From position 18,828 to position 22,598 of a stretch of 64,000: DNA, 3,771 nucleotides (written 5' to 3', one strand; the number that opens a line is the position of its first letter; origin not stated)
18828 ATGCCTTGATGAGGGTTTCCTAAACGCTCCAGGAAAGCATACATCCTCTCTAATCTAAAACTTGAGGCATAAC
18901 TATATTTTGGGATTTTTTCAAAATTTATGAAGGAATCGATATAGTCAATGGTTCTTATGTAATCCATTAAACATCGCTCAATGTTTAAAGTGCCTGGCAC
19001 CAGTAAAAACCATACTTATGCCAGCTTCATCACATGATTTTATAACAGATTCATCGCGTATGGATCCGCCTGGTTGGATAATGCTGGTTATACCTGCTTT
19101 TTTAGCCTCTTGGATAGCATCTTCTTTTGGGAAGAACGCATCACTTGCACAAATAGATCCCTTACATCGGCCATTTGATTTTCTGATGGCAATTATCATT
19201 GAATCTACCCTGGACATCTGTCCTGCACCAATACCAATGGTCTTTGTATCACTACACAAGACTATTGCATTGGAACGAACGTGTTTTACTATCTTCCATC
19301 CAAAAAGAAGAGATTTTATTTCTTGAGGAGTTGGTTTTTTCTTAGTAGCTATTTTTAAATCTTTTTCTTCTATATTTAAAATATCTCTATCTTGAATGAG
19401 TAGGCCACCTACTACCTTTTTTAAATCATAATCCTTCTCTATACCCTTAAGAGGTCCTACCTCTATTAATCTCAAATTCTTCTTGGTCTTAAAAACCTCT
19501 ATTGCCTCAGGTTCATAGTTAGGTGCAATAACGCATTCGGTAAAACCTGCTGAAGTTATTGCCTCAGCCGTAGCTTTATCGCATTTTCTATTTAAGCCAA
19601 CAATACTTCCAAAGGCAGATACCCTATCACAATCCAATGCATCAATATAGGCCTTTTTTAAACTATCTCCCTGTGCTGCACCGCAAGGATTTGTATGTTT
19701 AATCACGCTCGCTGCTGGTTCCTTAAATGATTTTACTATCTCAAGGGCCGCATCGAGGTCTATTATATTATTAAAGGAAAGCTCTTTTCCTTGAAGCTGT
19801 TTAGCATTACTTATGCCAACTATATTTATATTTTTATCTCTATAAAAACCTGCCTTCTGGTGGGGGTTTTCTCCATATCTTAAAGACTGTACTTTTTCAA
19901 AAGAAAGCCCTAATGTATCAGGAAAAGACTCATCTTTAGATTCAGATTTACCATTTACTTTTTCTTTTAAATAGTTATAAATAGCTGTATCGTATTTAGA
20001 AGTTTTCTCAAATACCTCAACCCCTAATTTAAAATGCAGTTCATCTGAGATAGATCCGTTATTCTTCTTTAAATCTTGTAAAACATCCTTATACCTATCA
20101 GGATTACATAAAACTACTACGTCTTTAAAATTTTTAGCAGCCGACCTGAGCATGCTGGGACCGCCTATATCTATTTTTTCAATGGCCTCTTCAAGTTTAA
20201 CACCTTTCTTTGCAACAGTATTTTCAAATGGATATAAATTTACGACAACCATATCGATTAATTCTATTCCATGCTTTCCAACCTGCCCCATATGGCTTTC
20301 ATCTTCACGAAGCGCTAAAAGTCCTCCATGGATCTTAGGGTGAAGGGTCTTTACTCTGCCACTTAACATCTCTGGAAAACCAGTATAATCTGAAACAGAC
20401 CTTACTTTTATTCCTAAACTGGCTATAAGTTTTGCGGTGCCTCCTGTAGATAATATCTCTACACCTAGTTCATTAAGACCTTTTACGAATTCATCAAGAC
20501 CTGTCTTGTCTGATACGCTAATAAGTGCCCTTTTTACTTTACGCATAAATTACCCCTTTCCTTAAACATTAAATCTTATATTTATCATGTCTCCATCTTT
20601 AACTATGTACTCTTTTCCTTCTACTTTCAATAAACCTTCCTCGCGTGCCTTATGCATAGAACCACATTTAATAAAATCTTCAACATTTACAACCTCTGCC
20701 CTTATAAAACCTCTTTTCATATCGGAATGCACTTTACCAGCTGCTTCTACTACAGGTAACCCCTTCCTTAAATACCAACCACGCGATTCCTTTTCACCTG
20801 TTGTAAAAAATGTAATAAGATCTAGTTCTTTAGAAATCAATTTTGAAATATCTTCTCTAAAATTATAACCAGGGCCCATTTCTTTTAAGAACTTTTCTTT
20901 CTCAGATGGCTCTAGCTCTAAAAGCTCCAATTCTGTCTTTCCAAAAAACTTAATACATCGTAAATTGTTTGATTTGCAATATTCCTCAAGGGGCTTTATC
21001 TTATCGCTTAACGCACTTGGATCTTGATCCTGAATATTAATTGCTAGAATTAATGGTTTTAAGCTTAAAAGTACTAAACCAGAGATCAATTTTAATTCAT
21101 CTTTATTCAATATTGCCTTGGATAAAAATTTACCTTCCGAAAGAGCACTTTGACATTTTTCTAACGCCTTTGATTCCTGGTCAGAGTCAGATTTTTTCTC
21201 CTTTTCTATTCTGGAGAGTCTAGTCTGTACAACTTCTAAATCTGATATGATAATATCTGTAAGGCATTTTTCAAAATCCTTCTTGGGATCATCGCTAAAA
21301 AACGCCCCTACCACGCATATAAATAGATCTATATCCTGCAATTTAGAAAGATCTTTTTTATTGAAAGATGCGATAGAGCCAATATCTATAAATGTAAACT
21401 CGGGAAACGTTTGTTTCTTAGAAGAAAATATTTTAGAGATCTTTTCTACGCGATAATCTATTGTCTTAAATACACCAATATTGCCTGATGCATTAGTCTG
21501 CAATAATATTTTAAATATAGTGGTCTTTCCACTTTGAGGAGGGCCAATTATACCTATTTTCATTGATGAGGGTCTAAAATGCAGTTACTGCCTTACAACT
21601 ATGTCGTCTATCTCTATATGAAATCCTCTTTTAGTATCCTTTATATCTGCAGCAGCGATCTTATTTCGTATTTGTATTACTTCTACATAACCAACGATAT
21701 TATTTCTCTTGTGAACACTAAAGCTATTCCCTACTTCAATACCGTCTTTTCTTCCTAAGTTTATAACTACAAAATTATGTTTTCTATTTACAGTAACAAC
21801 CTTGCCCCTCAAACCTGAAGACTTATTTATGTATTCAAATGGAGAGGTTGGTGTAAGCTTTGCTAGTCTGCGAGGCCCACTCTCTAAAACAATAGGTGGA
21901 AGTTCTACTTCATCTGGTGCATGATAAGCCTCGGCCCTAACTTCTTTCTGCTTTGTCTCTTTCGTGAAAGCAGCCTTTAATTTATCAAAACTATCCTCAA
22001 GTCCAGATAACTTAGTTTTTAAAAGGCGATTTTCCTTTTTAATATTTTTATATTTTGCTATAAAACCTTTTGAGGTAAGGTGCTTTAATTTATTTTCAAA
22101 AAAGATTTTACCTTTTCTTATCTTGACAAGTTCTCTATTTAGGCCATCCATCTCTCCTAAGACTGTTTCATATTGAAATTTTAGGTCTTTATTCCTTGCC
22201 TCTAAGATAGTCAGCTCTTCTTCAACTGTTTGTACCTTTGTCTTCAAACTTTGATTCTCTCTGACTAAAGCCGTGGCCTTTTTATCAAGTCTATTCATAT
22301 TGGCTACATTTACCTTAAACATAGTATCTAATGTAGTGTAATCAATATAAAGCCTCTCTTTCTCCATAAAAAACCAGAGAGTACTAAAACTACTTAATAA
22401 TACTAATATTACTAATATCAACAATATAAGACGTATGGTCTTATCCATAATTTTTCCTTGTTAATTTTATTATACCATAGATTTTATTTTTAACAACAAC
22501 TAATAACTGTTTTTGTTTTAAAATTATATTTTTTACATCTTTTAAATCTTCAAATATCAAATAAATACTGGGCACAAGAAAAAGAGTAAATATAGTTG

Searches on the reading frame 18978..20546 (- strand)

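Call 16: search_protein_families(library=pfam, proteins=[window:18978-20546:-], max_evalue=0.001)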
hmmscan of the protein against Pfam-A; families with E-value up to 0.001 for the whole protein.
window:18978-20546:- (522 aa): 2 families
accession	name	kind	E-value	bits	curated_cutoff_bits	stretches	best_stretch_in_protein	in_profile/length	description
PF01808.24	AICARFT_IMPCHas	-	2e-121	405.7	25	1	136-456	1-311/311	AICARFT/IMPCHase bienzyme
PF02142.27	MGS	-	1.3e-24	86.5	24.1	1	17-130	2-93/94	MGS-like domain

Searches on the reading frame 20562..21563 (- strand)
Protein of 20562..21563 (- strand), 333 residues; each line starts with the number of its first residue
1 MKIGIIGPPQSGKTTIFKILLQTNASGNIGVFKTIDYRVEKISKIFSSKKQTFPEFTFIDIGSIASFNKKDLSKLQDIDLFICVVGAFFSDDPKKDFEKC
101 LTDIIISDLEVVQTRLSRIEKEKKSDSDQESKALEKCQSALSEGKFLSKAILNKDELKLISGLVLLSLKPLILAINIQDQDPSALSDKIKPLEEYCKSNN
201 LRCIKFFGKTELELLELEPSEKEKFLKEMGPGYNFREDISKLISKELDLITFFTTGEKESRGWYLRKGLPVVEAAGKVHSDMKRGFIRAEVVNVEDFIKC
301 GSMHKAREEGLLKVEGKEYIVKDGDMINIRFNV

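Call 16: search_protein_families(library=pfam, proteins=[window:20562-21563:-], max_evalue=0.001)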
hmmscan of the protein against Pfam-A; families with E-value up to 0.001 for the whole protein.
window:20562-21563:- (333 aa): 2 families
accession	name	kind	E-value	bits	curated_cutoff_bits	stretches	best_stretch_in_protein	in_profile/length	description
PF06071.19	YchF-GTPase_C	-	4.3e-33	113.7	27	1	249-332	1-84/84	Protein of unknown function (DUF933)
PF01926.29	MMR_HSR1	-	0.00016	22.2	21.9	1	2-90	1-86/113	50S ribosome-binding GTPase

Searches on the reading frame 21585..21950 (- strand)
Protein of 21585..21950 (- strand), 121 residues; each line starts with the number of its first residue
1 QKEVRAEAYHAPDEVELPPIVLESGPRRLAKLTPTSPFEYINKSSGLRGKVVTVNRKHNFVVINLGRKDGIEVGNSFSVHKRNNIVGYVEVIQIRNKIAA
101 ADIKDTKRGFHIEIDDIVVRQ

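Call 55: search_protein_families(library=pfam, proteins=[window:21585-21950:-], max_evalue=1)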
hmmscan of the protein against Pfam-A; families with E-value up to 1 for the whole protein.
window:21585-21950:- (121 aa): 3 families
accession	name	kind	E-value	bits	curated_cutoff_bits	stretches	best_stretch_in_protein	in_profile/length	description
PF16538.11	FlgT_C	-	1.5e-05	25.8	27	1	59-85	2-28/77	Flagellar assembly protein T, C-terminal domain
PF04085.20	MreC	-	0.019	15.2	28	1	55-90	7-40/147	Rod shape-determining protein MreC, barrel core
PF03472.21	Autoind_bind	-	0.2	11.6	23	1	62-105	90-133/149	Autoinducer binding domain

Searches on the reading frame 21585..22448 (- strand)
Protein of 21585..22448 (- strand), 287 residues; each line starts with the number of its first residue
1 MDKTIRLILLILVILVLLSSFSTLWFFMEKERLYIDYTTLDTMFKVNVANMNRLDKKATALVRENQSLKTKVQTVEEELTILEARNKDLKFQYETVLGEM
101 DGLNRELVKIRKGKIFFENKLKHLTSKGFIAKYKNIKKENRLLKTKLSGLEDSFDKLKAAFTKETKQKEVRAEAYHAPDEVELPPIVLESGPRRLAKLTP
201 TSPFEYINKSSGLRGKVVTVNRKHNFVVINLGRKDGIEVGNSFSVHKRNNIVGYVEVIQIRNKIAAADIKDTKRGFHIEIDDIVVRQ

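Call 16: search_protein_families(library=pfam, proteins=[window:21585-22448:-], max_evalue=0.001)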
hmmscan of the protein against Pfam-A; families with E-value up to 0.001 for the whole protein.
window:21585-22448:- (287 aa): 2 families
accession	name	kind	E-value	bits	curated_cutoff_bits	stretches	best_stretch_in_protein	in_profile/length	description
PF10473.14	CENP-F_leu_zip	-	0.00019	21.9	34.5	1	62-174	16-124/140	Leucine-rich repeats of kinetochore protein Cenp-F/LEK1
PF02183.23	HALZ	-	0.00042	20.8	28.1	0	53-79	16-42/43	Homeobox associated leucine zipper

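Call 55: search_protein_families(library=pfam, proteins=[window:21585-22448:-], max_evalue=1)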
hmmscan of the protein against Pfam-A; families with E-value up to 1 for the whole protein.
window:21585-22448:- (287 aa): 35 families (the best 25 are shown)
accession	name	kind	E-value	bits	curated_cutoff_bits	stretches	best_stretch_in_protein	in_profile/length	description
PF10473.14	CENP-F_leu_zip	-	0.00019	21.9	34.5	1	62-174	16-124/140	Leucine-rich repeats of kinetochore protein Cenp-F/LEK1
PF02183.23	HALZ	-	0.00042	20.8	28.1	1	53-79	16-42/43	Homeobox associated leucine zipper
PF16538.11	FlgT_C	-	0.0011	19.8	27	1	225-251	2-28/77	Flagellar assembly protein T, C-terminal domain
PF00170.26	bZIP_1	-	0.0017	18.9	27.6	2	50-84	27-61/64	bZIP transcription factor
PF07558.16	Shugoshin_N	-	0.0029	17.8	30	1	59-90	10-41/45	Shugoshin N-terminal coiled-coil region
PF14662.11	KASH_CCD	-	0.0041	17.6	43.3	1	53-125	57-129/191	Coiled-coil region of CCDC155 or KASH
PF07926.17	TPR_MLP1_2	-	0.0056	17.1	36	1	53-98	79-124/129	TPR/MLP1/MLP2-like protein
PF06005.17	ZapB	-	0.0069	17.3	31.5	1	54-97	9-59/71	Cell division protein ZapB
PF10422.14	LRS4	-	0.0092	16.4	24.2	1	28-173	12-112/211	Monopolin complex subunit LRS4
PF06818.20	Fez1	-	0.011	16.6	34.4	1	40-176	36-160/199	Fez1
PF11932.13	DUF3450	-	0.011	15.5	32.6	1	48-113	29-94/241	Protein of unknown function (DUF3450)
PF07989.16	Cnn_1N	-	0.013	16.1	28.5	1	132-170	8-46/74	Centrosomin N-terminal motif 1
PF14988.11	DUF4515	-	0.014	15.8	24.5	1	131-169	155-194/206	Domain of unknown function (DUF4515)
PF13851.11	GAS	-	0.016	15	32.3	2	66-166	36-134/200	Growth-arrest specific micro-tubule binding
PF04136.21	COG3_N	-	0.019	15.3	27.9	1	39-136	29-129/147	Conserved oligomeric Golgi complex subunit 3, N-terminal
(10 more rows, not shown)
